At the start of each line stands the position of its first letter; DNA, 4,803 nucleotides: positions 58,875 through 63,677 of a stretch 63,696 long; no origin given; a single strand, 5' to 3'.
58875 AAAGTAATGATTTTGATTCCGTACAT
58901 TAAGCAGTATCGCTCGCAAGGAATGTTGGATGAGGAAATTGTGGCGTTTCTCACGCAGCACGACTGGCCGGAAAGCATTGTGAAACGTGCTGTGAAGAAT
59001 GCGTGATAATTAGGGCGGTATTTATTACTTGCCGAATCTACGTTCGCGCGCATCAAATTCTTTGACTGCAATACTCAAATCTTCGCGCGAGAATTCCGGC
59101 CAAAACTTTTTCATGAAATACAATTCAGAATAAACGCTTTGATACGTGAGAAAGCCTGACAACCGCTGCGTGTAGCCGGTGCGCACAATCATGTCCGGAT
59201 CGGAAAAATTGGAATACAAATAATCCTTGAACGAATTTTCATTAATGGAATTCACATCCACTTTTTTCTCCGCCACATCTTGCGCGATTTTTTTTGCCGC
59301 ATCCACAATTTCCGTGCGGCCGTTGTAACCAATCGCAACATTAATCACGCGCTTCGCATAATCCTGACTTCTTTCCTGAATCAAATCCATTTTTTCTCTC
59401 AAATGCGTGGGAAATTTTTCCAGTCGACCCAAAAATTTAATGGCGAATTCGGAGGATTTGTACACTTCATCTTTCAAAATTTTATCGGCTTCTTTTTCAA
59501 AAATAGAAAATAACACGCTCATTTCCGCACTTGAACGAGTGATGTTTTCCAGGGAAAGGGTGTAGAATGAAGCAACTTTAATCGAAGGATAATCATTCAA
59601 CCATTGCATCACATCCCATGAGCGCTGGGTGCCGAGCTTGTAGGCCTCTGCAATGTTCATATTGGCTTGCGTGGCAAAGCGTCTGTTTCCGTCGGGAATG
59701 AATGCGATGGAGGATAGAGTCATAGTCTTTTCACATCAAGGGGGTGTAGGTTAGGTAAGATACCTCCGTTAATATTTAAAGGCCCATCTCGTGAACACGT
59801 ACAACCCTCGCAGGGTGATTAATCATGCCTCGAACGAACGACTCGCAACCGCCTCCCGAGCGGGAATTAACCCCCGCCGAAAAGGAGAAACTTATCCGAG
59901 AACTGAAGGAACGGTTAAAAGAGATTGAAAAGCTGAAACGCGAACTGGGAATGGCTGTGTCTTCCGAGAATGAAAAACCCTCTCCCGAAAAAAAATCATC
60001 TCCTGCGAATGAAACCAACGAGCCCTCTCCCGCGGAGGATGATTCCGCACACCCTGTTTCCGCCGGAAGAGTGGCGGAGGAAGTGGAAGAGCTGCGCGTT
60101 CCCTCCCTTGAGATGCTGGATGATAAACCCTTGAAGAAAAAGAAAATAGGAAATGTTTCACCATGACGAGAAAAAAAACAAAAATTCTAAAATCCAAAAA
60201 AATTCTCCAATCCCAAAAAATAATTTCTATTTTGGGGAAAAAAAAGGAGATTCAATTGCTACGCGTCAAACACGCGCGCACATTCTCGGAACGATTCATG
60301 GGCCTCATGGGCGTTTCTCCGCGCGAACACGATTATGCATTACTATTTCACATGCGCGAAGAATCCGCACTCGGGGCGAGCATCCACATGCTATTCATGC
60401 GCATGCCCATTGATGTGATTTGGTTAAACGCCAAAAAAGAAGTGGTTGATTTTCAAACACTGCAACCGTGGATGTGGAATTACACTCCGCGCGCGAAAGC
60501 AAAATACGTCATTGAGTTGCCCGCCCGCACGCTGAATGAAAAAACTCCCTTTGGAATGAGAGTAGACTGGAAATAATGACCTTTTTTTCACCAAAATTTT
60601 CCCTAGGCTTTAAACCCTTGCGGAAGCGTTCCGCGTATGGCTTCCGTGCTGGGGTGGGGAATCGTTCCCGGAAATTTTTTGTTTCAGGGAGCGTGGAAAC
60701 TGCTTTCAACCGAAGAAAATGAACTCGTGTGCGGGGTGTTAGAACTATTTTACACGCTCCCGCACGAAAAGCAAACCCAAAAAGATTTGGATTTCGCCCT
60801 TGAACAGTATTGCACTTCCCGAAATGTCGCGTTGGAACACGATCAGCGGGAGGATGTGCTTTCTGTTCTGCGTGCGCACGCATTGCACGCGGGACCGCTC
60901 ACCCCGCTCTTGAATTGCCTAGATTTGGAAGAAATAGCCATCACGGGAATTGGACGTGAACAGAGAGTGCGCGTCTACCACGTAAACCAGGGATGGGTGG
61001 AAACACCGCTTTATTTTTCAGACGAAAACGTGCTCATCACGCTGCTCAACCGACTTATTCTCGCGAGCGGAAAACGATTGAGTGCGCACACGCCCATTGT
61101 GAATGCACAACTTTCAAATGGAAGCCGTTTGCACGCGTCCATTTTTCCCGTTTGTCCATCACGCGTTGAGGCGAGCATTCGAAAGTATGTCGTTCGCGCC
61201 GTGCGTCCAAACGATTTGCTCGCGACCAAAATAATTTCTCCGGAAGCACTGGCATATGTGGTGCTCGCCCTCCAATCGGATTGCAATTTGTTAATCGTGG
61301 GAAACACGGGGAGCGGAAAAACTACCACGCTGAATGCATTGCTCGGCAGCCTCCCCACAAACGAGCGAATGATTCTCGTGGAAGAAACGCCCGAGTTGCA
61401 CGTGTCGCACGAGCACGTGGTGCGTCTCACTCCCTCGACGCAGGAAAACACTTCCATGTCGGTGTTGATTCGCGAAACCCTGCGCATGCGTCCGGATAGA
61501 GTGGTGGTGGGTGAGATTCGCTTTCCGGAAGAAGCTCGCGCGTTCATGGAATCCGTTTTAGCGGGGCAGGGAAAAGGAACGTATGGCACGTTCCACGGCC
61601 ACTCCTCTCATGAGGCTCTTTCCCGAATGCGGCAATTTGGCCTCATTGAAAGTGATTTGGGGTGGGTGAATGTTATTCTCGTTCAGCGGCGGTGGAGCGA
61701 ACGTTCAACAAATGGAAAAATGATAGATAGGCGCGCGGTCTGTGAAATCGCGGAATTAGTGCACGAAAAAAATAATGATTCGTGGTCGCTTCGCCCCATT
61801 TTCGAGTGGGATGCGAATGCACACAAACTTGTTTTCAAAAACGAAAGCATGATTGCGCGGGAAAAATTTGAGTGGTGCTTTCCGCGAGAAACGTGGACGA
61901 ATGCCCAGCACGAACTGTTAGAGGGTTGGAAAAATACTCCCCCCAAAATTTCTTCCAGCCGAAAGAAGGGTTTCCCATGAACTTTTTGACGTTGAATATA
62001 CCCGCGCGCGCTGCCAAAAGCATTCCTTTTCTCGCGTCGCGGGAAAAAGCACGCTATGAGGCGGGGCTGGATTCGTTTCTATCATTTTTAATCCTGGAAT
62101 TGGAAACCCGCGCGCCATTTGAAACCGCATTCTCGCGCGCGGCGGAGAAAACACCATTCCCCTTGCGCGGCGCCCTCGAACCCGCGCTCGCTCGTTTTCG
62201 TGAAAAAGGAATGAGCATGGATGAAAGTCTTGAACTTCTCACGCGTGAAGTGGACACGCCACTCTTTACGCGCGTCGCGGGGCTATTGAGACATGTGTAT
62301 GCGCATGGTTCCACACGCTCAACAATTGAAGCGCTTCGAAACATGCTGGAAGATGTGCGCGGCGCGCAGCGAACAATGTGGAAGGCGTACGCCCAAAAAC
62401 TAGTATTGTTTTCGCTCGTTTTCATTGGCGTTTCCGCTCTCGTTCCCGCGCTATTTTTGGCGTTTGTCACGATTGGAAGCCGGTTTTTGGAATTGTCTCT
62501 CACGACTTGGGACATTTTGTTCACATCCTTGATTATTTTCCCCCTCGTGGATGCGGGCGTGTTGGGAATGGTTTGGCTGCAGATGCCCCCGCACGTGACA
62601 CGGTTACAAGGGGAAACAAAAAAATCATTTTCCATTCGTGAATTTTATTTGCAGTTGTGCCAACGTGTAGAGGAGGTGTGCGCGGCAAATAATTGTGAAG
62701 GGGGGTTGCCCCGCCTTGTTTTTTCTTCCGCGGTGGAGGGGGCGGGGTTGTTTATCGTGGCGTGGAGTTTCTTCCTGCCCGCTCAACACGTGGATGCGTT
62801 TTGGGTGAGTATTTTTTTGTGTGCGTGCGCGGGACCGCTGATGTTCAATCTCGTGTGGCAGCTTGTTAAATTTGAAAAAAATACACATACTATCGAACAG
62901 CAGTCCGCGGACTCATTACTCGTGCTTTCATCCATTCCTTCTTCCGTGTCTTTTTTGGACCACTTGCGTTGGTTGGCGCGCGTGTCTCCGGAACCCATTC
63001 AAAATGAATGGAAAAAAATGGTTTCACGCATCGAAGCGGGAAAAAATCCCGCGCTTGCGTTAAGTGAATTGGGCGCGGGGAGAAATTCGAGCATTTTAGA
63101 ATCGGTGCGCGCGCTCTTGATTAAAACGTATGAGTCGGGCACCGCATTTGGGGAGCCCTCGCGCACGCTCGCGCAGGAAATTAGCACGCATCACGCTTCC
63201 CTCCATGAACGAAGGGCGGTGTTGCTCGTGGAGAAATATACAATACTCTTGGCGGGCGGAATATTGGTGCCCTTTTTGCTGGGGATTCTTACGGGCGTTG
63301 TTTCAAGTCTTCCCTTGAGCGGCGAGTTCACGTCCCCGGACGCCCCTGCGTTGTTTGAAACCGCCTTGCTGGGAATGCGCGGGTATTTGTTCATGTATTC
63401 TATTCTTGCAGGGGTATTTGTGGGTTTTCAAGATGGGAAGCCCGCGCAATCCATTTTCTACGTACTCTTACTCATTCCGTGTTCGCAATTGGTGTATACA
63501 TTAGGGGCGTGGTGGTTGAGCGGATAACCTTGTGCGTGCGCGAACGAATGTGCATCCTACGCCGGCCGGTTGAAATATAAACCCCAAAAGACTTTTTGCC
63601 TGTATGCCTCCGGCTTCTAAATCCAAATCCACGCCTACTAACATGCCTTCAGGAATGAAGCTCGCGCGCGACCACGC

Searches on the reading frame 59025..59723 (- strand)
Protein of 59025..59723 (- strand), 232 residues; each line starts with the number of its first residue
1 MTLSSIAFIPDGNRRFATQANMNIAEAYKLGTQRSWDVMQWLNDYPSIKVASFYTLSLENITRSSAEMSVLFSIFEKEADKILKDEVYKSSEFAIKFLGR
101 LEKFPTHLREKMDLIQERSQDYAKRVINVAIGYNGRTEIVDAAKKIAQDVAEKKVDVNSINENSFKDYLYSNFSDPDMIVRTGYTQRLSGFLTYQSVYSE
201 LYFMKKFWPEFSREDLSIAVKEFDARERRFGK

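Call 9: search_protein_families(library=ncbifam, proteins=[window:59025-59723:-])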
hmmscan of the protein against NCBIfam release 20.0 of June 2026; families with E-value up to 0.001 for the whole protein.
window:59025-59723:- (232 aa): 16 families
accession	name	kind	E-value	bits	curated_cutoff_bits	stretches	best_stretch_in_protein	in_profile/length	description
NF011409.0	PRK14835.1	equivalog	3.9e-53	180.6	425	1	7-232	50-279/279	isoprenyl transferase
TIGR00055.1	uppS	equivalog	1.2e-52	178.5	109.55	1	6-231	5-228/228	polyprenyl diphosphate synthase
NF011403.0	PRK14828.1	equivalog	8.8e-49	166.2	348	1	6-232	32-258/258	isoprenyl transferase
NF011405.0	PRK14830.1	equivalog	3.5e-48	164.4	304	1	5-232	25-250/251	undecaprenyl pyrophosphate synthase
NF011406.0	PRK14831.1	subfamily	7.3e-48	162.9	375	1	5-232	26-251/256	undecaprenyl pyrophosphate synthase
NF011411.0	PRK14838.1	equivalog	1.6e-42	145.5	417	1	5-232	15-238/244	isoprenyl transferase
NF011407.0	PRK14833.1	equivalog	3.8e-42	144.5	325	1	3-232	5-231/233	di-trans,poly-cis-decaprenylcistransferase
NF011413.0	PRK14840.1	equivalog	5.5e-42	144.1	410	1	5-232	21-250/250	isoprenyl transferase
NF011414.0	PRK14841.1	equivalog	7e-41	140.4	401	1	6-231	7-228/233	isoprenyl transferase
NF011408.0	PRK14834.1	equivalog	2.6e-39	135.2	348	1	5-231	20-244/252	isoprenyl transferase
NF011404.0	PRK14829.1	equivalog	6.3e-39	133.8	372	1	6-232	34-258/260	isoprenyl transferase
NF011402.0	PRK14827.1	equivalog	5.3e-35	121.2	535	1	6-232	71-295/296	decaprenyl diphosphate synthase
NF011412.0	PRK14839.1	equivalog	1.1e-32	113.3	334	1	6-231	13-227/240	di-trans,poly-cis-decaprenylcistransferase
NF011410.0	PRK14837.1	equivalog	1.5e-32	113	342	1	5-232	9-230/230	undecaprenyl pyrophosphate synthase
NF011415.0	PRK14842.1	equivalog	8.9e-32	110.4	360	1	5-231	11-236/241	isoprenyl transferase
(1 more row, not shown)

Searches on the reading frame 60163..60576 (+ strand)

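Call 42: search_protein_families(library=pfam, proteins=[window:60163-60576:+], max_evalue=0.01)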
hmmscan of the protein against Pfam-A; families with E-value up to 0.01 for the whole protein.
window:60163-60576:+ (137 aa): 1 family
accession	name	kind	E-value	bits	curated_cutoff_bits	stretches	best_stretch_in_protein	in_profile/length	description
PF02643.20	DUF192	-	1e-16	61.3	27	1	34-126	2-85/96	Uncharacterized ACR, COG1430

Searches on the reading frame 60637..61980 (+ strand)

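Call 42: search_protein_families(library=pfam, proteins=[window:60637-61980:+], max_evalue=0.01)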
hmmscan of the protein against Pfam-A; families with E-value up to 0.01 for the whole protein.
window:60637-61980:+ (447 aa): 10 families
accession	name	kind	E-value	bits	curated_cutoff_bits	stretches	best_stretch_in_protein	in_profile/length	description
PF00437.27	T2SSE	-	3.2e-33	115.3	24.9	1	121-351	34-276/370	Type II/IV secretion system protein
PF13401.12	AAA_22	-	7.8e-06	26.7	27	1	217-334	7-78/130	AAA domain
PF01580.24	FtsK_SpoIIIE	-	1.8e-05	24.7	24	1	213-239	36-63/221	FtsK/SpoIIIE family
PF00005.33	ABC_tran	-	3.9e-05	24.7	25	1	210-255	6-51/137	ABC transporter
PF12775.13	AAA_7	-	0.00065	19.7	25.8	1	210-246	28-64/181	P-loop containing dynein motor region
PF13191.12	AAA_16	-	0.001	20.1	32.6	1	216-255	25-63/167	AAA ATPase domain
PF16796.11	Microtub_bd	-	0.003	17.9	27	1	202-241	77-111/155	Microtubule binding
PF13555.12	AAA_29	-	0.0035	17.5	27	1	215-236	23-43/61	P-loop containing region of AAA domain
PF13476.12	AAA_23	-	0.0037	18.3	27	1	219-237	23-41/201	AAA domain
PF20720.3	nSTAND3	-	0.0097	16.1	27.2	0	211-241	13-43/155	Novel STAND NTPase 3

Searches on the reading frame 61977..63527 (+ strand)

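Call 42: search_protein_families(library=pfam, proteins=[window:61977-63527:+], max_evalue=0.01)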
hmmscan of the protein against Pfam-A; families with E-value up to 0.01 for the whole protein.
window:61977-63527:+ (516 aa): 1 family
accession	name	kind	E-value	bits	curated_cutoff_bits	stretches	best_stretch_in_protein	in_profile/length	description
PF00482.28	T2SSF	-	3.5e-14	53.3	25.2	2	322-438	11-124/125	Type II secretion system (T2SS), protein F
